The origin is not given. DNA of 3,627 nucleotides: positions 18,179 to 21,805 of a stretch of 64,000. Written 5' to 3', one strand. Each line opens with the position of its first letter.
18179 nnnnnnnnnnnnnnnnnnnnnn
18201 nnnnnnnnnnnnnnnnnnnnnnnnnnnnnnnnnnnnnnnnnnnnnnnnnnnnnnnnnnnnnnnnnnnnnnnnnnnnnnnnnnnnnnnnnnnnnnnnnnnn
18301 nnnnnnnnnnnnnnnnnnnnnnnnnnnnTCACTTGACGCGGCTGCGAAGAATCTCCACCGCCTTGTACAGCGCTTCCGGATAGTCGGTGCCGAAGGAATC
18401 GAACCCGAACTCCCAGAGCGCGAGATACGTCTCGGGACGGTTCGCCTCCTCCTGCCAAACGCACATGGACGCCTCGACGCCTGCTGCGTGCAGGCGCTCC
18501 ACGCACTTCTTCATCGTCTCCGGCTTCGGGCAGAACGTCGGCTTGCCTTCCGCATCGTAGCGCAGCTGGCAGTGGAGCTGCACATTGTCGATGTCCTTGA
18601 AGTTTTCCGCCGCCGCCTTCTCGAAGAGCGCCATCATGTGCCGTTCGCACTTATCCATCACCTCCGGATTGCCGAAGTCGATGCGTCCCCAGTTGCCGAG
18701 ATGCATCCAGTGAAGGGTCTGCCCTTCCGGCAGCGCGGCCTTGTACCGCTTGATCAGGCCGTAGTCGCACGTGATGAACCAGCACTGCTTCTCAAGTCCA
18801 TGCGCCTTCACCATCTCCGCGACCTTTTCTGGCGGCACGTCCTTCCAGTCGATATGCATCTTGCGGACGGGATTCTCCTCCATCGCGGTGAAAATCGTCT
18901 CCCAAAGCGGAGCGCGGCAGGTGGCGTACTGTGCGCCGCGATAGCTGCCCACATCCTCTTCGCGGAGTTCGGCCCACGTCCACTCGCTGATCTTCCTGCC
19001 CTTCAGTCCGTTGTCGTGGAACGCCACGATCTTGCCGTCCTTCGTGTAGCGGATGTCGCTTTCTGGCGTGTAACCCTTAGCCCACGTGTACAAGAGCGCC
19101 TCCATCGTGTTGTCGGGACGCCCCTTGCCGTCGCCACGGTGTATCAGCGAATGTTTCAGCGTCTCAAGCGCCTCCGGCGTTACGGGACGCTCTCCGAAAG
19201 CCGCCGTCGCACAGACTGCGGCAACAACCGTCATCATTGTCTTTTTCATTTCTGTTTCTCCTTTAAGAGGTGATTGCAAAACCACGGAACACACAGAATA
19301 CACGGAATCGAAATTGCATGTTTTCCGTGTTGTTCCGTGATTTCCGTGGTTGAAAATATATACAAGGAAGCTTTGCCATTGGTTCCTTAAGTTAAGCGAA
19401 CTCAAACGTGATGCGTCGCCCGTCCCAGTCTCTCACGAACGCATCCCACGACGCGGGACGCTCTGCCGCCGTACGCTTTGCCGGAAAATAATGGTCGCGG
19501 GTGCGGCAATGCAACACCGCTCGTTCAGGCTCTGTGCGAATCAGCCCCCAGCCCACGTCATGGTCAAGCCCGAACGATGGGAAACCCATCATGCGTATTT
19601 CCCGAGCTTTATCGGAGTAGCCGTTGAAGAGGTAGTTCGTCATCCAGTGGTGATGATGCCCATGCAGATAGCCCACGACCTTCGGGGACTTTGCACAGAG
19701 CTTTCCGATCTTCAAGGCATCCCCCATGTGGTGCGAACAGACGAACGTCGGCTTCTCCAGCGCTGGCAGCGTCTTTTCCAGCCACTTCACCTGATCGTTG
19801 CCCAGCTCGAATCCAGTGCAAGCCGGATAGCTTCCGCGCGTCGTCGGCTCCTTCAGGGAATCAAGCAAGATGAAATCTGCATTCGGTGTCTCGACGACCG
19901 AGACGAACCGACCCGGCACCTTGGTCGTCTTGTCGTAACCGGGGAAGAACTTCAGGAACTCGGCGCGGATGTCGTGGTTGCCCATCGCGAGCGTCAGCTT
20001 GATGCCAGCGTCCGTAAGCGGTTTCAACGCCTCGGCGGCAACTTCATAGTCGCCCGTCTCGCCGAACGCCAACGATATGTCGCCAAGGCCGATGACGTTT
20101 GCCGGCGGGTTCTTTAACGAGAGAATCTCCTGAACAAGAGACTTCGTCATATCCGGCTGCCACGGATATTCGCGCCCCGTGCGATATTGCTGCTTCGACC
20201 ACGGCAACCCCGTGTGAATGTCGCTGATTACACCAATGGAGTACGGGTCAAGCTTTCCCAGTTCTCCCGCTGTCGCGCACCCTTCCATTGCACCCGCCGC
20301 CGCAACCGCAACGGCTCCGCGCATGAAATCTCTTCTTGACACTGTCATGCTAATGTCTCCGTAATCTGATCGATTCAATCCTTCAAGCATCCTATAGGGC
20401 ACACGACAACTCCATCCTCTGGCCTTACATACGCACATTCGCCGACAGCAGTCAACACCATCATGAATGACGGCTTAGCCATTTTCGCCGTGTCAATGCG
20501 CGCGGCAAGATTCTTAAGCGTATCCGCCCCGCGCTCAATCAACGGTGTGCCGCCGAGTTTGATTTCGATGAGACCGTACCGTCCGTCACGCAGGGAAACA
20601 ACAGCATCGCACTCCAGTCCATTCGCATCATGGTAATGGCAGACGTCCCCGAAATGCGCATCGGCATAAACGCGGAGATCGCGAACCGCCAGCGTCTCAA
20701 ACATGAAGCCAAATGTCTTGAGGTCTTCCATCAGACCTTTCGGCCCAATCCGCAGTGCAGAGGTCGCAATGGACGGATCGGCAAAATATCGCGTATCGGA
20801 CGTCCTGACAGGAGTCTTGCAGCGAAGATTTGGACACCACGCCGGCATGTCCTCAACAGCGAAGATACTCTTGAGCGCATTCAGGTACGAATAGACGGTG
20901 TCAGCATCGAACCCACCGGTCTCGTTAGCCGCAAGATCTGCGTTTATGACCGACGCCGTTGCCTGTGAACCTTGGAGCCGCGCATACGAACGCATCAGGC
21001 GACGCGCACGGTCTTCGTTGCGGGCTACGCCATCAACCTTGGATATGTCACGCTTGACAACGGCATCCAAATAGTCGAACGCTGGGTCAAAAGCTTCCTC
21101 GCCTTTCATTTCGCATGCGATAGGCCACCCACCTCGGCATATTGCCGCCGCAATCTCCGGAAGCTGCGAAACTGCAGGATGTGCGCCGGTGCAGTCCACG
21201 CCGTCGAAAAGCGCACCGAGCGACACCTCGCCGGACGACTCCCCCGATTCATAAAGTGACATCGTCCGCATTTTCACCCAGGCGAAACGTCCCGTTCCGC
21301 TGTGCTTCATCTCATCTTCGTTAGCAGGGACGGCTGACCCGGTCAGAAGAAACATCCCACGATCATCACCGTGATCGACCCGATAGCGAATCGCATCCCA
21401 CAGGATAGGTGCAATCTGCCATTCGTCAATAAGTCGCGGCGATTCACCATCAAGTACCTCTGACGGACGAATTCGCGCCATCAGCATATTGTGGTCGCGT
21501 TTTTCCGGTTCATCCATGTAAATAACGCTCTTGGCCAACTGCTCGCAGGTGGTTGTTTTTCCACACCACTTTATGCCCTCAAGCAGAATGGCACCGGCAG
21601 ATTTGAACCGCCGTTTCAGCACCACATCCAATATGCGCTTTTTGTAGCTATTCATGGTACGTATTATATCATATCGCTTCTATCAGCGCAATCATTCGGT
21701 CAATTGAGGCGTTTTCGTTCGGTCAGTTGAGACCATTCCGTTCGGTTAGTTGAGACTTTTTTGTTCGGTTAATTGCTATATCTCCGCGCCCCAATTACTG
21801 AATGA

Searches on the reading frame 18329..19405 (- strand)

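Call 21: search_protein_families(library=pfam, proteins=[window:18329-19405:-], max_evalue=0.001)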
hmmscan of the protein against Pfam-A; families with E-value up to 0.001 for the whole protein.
window:18329-19405:- (358 aa): 1 family
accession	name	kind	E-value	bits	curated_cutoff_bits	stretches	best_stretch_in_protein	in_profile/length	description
PF03009.23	GDPD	-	2.5e-14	54.4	23.6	1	89-344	1-243/244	Glycerophosphoryl diester phosphodiesterase family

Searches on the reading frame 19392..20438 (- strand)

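Call 21: search_protein_families(library=pfam, proteins=[window:19392-20438:-], max_evalue=0.001)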
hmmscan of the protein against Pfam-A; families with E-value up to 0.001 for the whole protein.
window:19392-20438:- (348 aa): 2 families
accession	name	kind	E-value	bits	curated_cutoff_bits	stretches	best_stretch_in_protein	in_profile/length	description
PF00149.33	Metallophos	-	2.3e-10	41.7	21.5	1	67-264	2-190/191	Calcineurin-like phosphoesterase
PF10518.14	TAT_signal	-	0.00012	22.3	22.7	1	33-51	2-20/21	TAT (twin-arginine translocation) pathway signal sequence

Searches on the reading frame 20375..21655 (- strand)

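Call 21: search_protein_families(library=pfam, proteins=[window:20375-21655:-], max_evalue=0.001)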
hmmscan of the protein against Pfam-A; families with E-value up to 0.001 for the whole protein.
window:20375-21655:- (426 aa): 2 families
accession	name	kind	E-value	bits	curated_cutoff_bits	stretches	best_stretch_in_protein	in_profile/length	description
PF13635.12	DUF4143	-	1.4e-29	103.3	28.1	1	201-367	1-159/160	Domain of unknown function (DUF4143)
PF13173.12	AAA_14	-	2e-12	47.7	27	1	22-136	4-127/129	AAA domain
